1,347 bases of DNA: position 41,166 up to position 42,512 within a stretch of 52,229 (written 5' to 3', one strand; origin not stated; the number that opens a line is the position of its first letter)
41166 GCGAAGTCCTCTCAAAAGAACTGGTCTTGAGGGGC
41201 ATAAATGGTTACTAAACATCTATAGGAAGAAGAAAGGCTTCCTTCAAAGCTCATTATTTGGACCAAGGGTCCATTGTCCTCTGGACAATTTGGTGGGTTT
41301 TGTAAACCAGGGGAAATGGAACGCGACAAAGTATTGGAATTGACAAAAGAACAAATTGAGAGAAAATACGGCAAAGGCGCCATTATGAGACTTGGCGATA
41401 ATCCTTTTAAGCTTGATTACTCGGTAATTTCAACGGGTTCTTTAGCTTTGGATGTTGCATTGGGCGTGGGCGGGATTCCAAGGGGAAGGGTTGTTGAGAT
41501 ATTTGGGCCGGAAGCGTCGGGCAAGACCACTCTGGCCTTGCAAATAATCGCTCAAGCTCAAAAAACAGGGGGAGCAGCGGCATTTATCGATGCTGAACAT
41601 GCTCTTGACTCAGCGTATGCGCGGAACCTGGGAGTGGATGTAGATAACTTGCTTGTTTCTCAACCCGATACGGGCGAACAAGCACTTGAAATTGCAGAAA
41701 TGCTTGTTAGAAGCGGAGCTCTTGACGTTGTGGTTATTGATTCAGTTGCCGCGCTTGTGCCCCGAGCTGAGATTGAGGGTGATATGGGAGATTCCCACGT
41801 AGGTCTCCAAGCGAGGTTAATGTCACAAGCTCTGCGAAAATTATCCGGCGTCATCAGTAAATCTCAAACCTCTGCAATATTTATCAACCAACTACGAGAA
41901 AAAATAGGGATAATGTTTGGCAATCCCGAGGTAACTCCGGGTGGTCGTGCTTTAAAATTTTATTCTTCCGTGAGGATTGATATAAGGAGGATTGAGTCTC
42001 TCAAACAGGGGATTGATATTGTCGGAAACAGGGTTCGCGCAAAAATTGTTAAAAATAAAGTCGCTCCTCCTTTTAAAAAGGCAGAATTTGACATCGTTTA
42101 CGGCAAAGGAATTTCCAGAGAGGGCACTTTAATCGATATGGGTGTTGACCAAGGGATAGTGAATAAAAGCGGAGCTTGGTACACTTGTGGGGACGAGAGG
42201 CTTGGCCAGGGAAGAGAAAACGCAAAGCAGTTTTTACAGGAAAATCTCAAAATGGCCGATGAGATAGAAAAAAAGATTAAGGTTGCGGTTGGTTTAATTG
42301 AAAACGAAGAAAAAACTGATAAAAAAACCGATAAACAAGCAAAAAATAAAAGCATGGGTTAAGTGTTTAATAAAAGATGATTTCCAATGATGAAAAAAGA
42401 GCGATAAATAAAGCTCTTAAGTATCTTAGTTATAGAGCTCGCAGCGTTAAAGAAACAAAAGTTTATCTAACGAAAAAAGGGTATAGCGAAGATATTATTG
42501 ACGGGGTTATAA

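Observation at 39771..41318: A canonical LexA-box recA promoter feeds into a TnpB-like gene before reaching recA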

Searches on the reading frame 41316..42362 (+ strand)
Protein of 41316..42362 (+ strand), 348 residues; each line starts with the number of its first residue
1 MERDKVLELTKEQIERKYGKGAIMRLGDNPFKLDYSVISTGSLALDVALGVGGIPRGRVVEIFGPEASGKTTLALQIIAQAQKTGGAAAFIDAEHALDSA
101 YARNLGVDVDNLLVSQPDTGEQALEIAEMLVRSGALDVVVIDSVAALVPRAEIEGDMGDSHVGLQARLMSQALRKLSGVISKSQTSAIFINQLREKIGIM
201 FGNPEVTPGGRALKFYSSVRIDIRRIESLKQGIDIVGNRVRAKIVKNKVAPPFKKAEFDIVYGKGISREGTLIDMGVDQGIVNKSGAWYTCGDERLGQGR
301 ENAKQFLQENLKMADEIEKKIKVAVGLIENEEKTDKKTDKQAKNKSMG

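Call 3: search_protein_families(library=pfam, proteins=[window:41316-42362:+], max_evalue=0.1)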
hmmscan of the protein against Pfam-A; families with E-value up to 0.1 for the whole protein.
window:41316-42362:+ (348 aa): 16 families
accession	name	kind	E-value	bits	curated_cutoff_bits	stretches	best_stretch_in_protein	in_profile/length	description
PF00154.27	RecA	-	3.6e-138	459.7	27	1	5-267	1-262/262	recA bacterial DNA recombination protein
PF21096.2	RecA_C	-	7.6e-26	90.5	27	1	270-325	1-56/57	RecA C-terminal domain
PF06745.19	ATPase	-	9.2e-09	35.4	26.6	1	39-115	2-80/231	KaiC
PF08423.17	Rad51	-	1.1e-08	35.1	22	1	37-226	7-212/244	Rad51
PF01637.24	ATPase_2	-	6e-05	23.4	33.2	1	59-121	22-69/225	ATPase domain predominantly from Archaea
PF13479.12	AAA_24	-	0.00012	22.4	27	1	59-148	4-77/195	AAA domain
PF13481.12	AAA_25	-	0.00052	20.1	27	1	52-147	28-155/195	AAA domain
PF00005.33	ABC_tran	-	0.00054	21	25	1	54-94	8-48/137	ABC transporter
PF13191.12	AAA_16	-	0.0042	18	32.6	1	49-182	16-129/167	AAA ATPase domain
PF13173.12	AAA_14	-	0.0071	16.8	27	1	58-102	3-46/129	AAA domain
PF14516.12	AAA_35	-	0.0089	15.3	27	1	56-96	30-70/331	AAA-like domain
PF00004.35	AAA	-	0.01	16.8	21.2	1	62-171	3-91/131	ATPase family associated with various cellular activities (AAA)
PF02283.22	CobU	-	0.014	15.4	27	1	62-190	3-121/168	Cobinamide kinase / cobinamide phosphate guanyltransferase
PF13401.12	AAA_22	-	0.019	15.7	27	1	59-147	7-96/130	AAA domain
PF20720.3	nSTAND3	-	0.027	14.6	27.2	1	58-87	18-47/155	Novel STAND NTPase 3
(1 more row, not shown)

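Call 18: find_related_loci(query=window:41316-42359:+, collection=genome_contigs, flank=4000)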
Query window:41316-42359:+ (348 aa) in genome_contigs; peptide patterns used: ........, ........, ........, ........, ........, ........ (x = any residue, [..] = any of these).
600 stretches matched a pattern (row limit reached: there are more); 597 encode a relative of the query (tblastn E <= 1e-3); the best 80 are kept; 80 distinct loci.
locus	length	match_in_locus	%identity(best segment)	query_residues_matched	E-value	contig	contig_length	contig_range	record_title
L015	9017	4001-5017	70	2-341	4e-162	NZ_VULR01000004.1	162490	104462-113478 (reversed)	Anaerosalibacter bizertensis strain Med78-601-WT-4W-RMD-3 seq4, whole genome shotgun sequence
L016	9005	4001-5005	70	2-337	2e-161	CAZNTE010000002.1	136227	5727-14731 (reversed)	MAG TPA_asm: uncultured Tissierellaceae bacterium isolate binchicken_co173_922 genome assembly, contig: NODE_303_length_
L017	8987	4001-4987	70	1-330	4e-160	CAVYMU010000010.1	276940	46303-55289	MAG: uncultured Acidimicrobiaceae bacterium isolate MFD05705.bin.2.92 genome assembly, contig: contig_65312, whole genom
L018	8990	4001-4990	71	1-330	2e-159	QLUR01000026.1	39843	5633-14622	MAG: Bacillota bacterium isolate HKB214 DDT21_26, whole genome shotgun sequence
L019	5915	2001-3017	69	1-339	5e-160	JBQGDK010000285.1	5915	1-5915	MAG: Actinomycetota bacterium isolate FBaNitSoil1_21 FBaNitSoil1_contig285, whole genome shotgun sequence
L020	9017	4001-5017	69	1-335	1e-158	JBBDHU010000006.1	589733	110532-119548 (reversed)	MAG: Actinomycetota bacterium isolate LejiaA_64_29 Lejia_A_5_length_589733_cov_17, whole genome shotgun sequence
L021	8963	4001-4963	71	1-322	1e-158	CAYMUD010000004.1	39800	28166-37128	MAG TPA_asm: uncultured Clostridia bacterium isolate binchicken_co218_264 genome assembly, contig: NODE_666_length_39800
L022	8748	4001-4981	71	2-328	1e-156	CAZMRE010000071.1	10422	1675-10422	MAG TPA_asm: uncultured Deferribacteres bacterium isolate binchicken_co164_22 genome assembly, contig: NODE_2064_length_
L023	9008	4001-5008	66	5-341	2e-156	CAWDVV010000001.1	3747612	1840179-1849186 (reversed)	MAG: uncultured Microthrixaceae bacterium isolate MFD05684.bin.2.82 genome assembly, contig: contig_21550, whole genome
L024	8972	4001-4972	72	2-325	2e-156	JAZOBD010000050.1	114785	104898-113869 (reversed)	MAG: Acutalibacteraceae bacterium isolate T1900044759_TS20190225.MAGScoT_cleanbin_000007 SGB_2339_k141_252681, whole gen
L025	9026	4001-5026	68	1-343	2e-156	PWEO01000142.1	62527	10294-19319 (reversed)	MAG: Clostridiaceae bacterium isolate T1Sed10_77m T1-Sed10-C226, whole genome shotgun sequence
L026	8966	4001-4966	69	1-322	4e-156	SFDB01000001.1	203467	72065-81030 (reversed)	MAG: Clostridiales bacterium isolate W0P20.010 Contig1, whole genome shotgun sequence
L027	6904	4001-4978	68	1-327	3e-156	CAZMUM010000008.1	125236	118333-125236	MAG TPA_asm: uncultured Acidimicrobiales bacterium isolate SRP215229_co1_211 genome assembly, contig: NODE_59_length_125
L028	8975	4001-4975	69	2-327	4e-156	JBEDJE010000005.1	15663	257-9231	MAG: Actinomycetota bacterium isolate NASQAN2015_031_F_bin.1 scaffold_136, whole genome shotgun sequence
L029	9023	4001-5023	66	2-343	6e-156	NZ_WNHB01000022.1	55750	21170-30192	Terrilactibacillus tamarindi strain BCM23-1 22, whole genome shotgun sequence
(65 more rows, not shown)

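Call 20: find_homologous_proteins(query=window:41316-42359:+, max_evalue=1e-100)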
Query window:41316-42359:+ (348 aa): 8000 proteins with E <= 1e-100 among 8000 candidates; the best 120 are listed.
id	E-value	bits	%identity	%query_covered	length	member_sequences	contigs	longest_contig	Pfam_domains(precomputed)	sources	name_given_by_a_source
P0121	7.1e-218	740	100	100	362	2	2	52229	PF06745.20,PF08423.18,PF00154.28,PF21096.3,PF27531.1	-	-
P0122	2.8e-215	732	99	100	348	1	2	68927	PF06745.20,PF08423.18,PF00154.28,PF21096.3,PF27531.1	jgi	-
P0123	2.2e-211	719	97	100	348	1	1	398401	PF06745.20,PF08423.18,PF00154.28,PF21096.3,PF27531.1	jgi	-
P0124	6.6e-211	717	97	100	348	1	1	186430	PF06745.20,PF08423.18,PF00154.28,PF21096.3,PF27531.1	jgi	-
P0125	7.4e-211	717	97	100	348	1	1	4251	PF06745.20,PF08423.18,PF00154.28,PF21096.3,PF27531.1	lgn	-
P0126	9.7e-183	625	86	94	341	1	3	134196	PF06745.20,PF08423.18,PF00154.28,PF21096.3,PF01637.25,PF27531.1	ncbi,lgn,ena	-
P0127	7.1e-181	619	82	95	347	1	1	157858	PF06745.20,PF08423.18,PF00154.28,PF21096.3,PF01637.25,PF27531.1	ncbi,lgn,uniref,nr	ncbi:recombinase RecA [Candidatus Oleimmundimicrobium sp.]|uniref:recombinase RecA n=1 Tax=Candidatu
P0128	8.1e-177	605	81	98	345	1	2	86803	PF06745.20,PF08423.18,PF00154.28,PF21096.3,PF01637.25,PF27531.1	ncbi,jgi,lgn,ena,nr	ncbi:MAG TPA: recombinase RecA [Actinobacteria bacterium]|nr:recombinase RecA [Actinomycetota bacter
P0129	1.6e-172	591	79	96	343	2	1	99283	PF06745.20,PF08423.18,PF00154.28,PF21096.3,PF01637.25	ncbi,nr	ncbi:MAG: recombinase RecA [Actinomycetota bacterium]|nr:recombinase RecA [Actinomycetota bacterium]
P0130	1.0e-171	589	81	94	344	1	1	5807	PF06745.20,PF08423.18,PF00154.28,PF21096.3,PF01637.25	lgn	-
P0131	2.6e-170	584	79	95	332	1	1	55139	PF06745.20,PF08423.18,PF00154.28,PF21096.3,PF27531.1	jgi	-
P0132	9.5e-170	582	78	95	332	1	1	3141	PF06745.20,PF08423.18,PF00154.28,PF21096.3,PF27531.1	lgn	-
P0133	1.6e-168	578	76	98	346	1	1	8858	PF06745.20,PF08423.18,PF00154.28,PF21096.3,PF27531.1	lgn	-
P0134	3.5e-168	577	75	99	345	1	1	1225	PF06745.20,PF08423.18,PF00154.28,PF21096.3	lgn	-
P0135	4.0e-168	577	79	94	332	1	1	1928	PF06745.20,PF08423.18,PF00154.28,PF21096.3,PF27531.1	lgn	-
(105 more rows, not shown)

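Call 21: find_encoding_contigs(protein=P0122, flank=5000, max_places=3)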
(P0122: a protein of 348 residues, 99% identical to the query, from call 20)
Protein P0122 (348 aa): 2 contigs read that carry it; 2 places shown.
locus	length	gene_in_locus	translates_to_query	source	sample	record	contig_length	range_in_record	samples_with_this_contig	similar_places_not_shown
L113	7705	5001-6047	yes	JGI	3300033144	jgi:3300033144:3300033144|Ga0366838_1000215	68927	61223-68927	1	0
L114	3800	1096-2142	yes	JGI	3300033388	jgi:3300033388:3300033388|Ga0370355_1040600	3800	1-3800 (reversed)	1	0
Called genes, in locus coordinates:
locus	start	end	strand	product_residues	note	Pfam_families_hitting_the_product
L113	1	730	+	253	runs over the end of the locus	PF12844:HTH_19 (faint), PF13413:HTH_25, PF13464:RodZ_C (weak)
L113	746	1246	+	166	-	PF04461:YajQ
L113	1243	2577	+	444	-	PF00919:UPF0004, PF04055:Radical_SAM, PF01938:TRAM (weak), PF18693:TRAM_2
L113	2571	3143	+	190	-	PF01066:CDP-OH_P_transf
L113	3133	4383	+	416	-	PF00994:MoCF_biosynth, PF18146:CinA_KH, PF02464:CinA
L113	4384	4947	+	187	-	PF10469:AKAP7_NLS, PF02834:LigT_PEase, PF13563:2_5_RNA_ligase2, PF02834:LigT_PEase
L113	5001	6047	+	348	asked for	PF00154:RecA_N, PF08423:Rad51, PF06745:ATPase (weak), PF27531:MT3502_N (weak), PF21096:RecA_C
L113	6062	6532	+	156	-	PF21982:RecX_HTH1, PF02631:RecX_HTH2, PF21981:RecX_HTH3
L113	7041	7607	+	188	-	-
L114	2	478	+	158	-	?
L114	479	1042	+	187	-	PF10469:AKAP7_NLS, PF02834:LigT_PEase, PF13563:2_5_RNA_ligase2, PF02834:LigT_PEase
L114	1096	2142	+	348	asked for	PF00154:RecA_N, PF08423:Rad51, PF06745:ATPase (weak), PF27531:MT3502_N (weak), PF21096:RecA_C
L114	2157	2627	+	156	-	PF21982:RecX_HTH1, PF02631:RecX_HTH2, PF21981:RecX_HTH3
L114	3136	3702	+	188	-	-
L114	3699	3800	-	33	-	?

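Call 22: find_encoding_contigs(protein=P0123, flank=5000, max_places=3)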
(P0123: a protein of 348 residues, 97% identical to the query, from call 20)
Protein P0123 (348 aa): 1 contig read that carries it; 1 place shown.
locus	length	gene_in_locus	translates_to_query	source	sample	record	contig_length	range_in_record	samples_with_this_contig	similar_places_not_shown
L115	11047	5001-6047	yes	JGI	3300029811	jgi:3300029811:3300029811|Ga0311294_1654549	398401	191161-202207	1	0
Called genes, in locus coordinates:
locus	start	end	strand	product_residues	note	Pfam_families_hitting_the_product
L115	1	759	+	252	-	PF12844:HTH_19 (weak), PF13413:HTH_25, PF13464:RodZ_C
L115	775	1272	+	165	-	PF04461:YajQ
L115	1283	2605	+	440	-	PF00919:UPF0004, PF04055:Radical_SAM, PF01938:TRAM (weak), PF18693:TRAM_2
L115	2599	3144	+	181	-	PF01066:CDP-OH_P_transf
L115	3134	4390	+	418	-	PF00994:MoCF_biosynth, PF18146:CinA_KH, PF02464:CinA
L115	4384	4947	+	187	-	PF10469:AKAP7_NLS, PF02834:LigT_PEase, PF13563:2_5_RNA_ligase2, PF02834:LigT_PEase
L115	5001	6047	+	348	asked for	PF00154:RecA_N, PF08423:Rad51, PF06745:ATPase (weak), PF27531:MT3502_N (weak), PF21096:RecA_C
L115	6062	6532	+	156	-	PF21982:RecX_HTH1, PF02631:RecX_HTH2, PF21981:RecX_HTH3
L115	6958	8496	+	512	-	PF12072:RNase_Y_N, PF00013:KH_1 (weak), PF01966:HD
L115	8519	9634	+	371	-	PF02518:HATPase_c, PF13589:HATPase_c_3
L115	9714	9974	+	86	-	PF04232:SpoVS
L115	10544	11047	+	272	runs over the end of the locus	PF02811:PHP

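Call 23: find_encoding_contigs(protein=P0124, flank=5000, max_places=3)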
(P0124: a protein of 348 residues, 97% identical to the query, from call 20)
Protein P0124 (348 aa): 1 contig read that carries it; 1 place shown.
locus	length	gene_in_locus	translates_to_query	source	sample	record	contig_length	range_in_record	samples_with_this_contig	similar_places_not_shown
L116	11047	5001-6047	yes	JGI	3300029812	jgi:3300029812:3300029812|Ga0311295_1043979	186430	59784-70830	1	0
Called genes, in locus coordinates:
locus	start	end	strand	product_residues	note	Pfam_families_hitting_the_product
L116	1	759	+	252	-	PF12844:HTH_19 (weak), PF13413:HTH_25, PF13464:RodZ_C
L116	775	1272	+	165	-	PF04461:YajQ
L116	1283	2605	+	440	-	PF00919:UPF0004, PF04055:Radical_SAM, PF01938:TRAM (weak), PF18693:TRAM_2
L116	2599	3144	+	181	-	PF01066:CDP-OH_P_transf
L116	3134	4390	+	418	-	PF00994:MoCF_biosynth, PF18146:CinA_KH, PF02464:CinA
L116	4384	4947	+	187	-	PF10469:AKAP7_NLS, PF02834:LigT_PEase, PF13563:2_5_RNA_ligase2, PF02834:LigT_PEase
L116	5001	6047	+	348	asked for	PF00154:RecA_N, PF08423:Rad51, PF06745:ATPase (weak), PF27531:MT3502_N (weak), PF21096:RecA_C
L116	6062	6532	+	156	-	PF21982:RecX_HTH1, PF02631:RecX_HTH2, PF21981:RecX_HTH3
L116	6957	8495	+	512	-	PF12072:RNase_Y_N, PF00013:KH_1 (weak), PF01966:HD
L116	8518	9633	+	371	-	PF02518:HATPase_c, PF13589:HATPase_c_3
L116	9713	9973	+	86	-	PF04232:SpoVS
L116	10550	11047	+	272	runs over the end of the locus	PF02811:PHP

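Call 46: find_encoding_contigs(protein=P0126, flank=3000, max_places=3)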
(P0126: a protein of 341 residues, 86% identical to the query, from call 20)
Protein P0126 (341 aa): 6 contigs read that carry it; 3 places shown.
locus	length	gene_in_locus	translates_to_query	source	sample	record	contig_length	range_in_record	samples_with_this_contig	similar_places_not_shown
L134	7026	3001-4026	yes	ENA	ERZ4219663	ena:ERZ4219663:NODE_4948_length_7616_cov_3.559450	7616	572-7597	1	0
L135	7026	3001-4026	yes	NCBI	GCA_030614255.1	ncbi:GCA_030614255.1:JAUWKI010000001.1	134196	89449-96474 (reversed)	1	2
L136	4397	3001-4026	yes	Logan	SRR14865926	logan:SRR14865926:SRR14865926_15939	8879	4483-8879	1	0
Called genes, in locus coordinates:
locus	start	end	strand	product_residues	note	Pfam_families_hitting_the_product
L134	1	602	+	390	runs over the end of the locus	?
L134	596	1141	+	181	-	PF01066:CDP-OH_P_transf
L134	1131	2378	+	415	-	PF00994:MoCF_biosynth, PF18146:CinA_KH, PF02464:CinA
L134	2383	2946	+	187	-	PF10469:AKAP7_NLS, PF02834:LigT_PEase, PF13563:2_5_RNA_ligase2, PF02834:LigT_PEase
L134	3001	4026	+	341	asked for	PF00154:RecA_N, PF08423:Rad51, PF06745:ATPase (weak), PF27531:MT3502_N (weak), PF01637:ATPase_2 (weak), PF21096:RecA_C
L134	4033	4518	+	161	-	PF21982:RecX_HTH1, PF02631:RecX_HTH2, PF21981:RecX_HTH3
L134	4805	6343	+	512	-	PF12072:RNase_Y_N, PF00013:KH_1 (weak), PF01966:HD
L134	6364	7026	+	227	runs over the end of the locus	?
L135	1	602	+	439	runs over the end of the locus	PF00919:UPF0004, PF04055:Radical_SAM, PF18693:TRAM_2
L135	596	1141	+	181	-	PF01066:CDP-OH_P_transf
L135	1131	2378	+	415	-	PF00994:MoCF_biosynth, PF18146:CinA_KH, PF02464:CinA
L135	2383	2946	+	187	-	PF10469:AKAP7_NLS, PF02834:LigT_PEase, PF13563:2_5_RNA_ligase2, PF02834:LigT_PEase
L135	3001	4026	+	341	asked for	PF00154:RecA_N, PF08423:Rad51, PF06745:ATPase (weak), PF27531:MT3502_N (weak), PF01637:ATPase_2 (weak), PF21096:RecA_C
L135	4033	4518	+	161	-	PF21982:RecX_HTH1, PF02631:RecX_HTH2, PF21981:RecX_HTH3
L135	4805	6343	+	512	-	PF12072:RNase_Y_N, PF00013:KH_1 (weak), PF01966:HD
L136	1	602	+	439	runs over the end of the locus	PF00919:UPF0004, PF04055:Radical_SAM, PF18693:TRAM_2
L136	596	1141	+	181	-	PF01066:CDP-OH_P_transf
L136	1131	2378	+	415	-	PF00994:MoCF_biosynth, PF18146:CinA_KH, PF02464:CinA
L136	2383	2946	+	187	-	PF10469:AKAP7_NLS, PF02834:LigT_PEase, PF13563:2_5_RNA_ligase2, PF02834:LigT_PEase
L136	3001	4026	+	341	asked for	PF00154:RecA_N, PF08423:Rad51, PF06745:ATPase (weak), PF27531:MT3502_N (weak), PF01637:ATPase_2 (weak), PF21096:RecA_C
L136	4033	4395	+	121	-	?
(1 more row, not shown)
